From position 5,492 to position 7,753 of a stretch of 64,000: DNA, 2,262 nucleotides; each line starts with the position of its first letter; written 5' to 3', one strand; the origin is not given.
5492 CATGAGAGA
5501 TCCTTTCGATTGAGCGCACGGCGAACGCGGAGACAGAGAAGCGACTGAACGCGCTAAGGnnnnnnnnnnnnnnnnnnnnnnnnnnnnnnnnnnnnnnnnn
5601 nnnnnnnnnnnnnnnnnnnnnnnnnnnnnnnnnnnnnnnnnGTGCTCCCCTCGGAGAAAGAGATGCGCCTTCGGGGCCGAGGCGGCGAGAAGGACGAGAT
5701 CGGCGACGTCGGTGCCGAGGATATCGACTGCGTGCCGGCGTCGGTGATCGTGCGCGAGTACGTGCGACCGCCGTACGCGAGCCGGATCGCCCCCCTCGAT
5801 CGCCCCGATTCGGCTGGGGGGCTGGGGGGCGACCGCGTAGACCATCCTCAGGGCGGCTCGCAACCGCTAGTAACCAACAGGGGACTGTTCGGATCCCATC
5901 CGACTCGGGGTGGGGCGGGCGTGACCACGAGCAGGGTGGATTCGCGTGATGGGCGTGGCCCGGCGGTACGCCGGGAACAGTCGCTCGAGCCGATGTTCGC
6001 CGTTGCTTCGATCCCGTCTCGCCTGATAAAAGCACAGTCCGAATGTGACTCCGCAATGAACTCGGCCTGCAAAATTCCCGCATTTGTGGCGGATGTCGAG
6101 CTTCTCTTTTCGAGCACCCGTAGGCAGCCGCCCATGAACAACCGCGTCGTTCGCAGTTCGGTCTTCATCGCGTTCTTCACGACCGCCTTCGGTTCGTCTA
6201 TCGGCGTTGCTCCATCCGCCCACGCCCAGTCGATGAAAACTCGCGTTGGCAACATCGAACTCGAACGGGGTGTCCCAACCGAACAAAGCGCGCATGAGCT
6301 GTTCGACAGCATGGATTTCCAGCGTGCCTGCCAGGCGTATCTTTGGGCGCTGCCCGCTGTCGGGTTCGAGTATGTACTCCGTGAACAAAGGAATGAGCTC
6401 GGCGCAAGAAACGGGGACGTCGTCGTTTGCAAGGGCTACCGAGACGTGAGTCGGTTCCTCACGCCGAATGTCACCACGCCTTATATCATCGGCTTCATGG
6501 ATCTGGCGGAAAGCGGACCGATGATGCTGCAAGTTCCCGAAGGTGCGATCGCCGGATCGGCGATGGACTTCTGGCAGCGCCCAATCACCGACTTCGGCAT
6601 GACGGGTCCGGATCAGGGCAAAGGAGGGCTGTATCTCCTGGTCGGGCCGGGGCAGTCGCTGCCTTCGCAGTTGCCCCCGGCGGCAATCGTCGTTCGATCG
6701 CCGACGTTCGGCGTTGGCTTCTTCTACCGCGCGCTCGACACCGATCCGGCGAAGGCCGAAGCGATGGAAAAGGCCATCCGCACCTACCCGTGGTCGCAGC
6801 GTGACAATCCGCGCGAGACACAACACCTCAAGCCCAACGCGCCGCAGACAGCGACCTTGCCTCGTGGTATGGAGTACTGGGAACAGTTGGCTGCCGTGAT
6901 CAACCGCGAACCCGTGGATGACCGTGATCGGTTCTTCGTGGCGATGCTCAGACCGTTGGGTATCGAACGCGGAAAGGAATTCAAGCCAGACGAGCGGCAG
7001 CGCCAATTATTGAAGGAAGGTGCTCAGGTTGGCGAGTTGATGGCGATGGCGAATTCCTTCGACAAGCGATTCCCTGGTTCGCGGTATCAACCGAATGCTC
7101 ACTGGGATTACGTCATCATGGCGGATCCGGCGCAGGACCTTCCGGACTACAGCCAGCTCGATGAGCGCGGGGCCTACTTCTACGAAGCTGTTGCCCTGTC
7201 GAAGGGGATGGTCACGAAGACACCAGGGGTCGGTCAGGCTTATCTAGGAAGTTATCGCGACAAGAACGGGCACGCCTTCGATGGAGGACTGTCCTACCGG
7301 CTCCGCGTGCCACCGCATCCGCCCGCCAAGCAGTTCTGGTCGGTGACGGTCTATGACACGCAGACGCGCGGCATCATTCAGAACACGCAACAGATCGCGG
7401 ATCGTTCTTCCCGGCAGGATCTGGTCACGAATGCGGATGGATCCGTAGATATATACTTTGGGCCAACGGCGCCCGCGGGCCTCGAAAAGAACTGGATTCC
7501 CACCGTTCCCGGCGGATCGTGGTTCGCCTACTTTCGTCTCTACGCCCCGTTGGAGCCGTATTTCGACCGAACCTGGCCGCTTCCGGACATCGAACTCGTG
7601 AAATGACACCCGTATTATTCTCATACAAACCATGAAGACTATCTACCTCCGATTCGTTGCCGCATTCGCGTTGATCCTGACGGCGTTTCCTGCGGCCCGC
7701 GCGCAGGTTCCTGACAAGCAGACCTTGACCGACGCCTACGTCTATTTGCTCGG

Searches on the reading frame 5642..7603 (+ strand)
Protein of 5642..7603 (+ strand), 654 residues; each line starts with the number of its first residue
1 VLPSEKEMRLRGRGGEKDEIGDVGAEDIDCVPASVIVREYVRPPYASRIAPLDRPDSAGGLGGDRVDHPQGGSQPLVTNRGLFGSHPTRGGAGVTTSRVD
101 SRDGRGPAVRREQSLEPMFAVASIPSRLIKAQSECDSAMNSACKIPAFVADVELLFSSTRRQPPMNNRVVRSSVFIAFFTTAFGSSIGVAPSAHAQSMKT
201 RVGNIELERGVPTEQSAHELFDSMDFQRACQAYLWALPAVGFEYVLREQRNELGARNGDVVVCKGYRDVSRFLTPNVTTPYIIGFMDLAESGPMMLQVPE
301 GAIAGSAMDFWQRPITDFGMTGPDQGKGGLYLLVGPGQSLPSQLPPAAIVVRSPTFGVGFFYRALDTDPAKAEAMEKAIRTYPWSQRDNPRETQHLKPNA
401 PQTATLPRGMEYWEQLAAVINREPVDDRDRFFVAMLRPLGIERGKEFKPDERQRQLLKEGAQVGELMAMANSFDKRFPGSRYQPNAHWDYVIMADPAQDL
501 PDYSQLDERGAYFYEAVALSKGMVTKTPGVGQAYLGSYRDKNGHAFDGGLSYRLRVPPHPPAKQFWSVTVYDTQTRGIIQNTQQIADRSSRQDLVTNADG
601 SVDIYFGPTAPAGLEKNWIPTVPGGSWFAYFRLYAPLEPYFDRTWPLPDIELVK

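Call 102: search_protein_families(library=pfam, proteins=[window:5642-7603:+], max_evalue=0.0001)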
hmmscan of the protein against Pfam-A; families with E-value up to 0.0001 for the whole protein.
window:5642-7603:+ (654 aa): 2 families
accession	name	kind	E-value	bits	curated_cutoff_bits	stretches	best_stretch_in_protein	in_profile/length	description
PF06742.16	DUF1214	-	3.6e-31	108.4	25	1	532-637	2-111/112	Protein of unknown function (DUF1214)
PF06863.17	DUF1254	-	5.3e-22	78.9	22.2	1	270-383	16-133/133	Protein of unknown function (DUF1254)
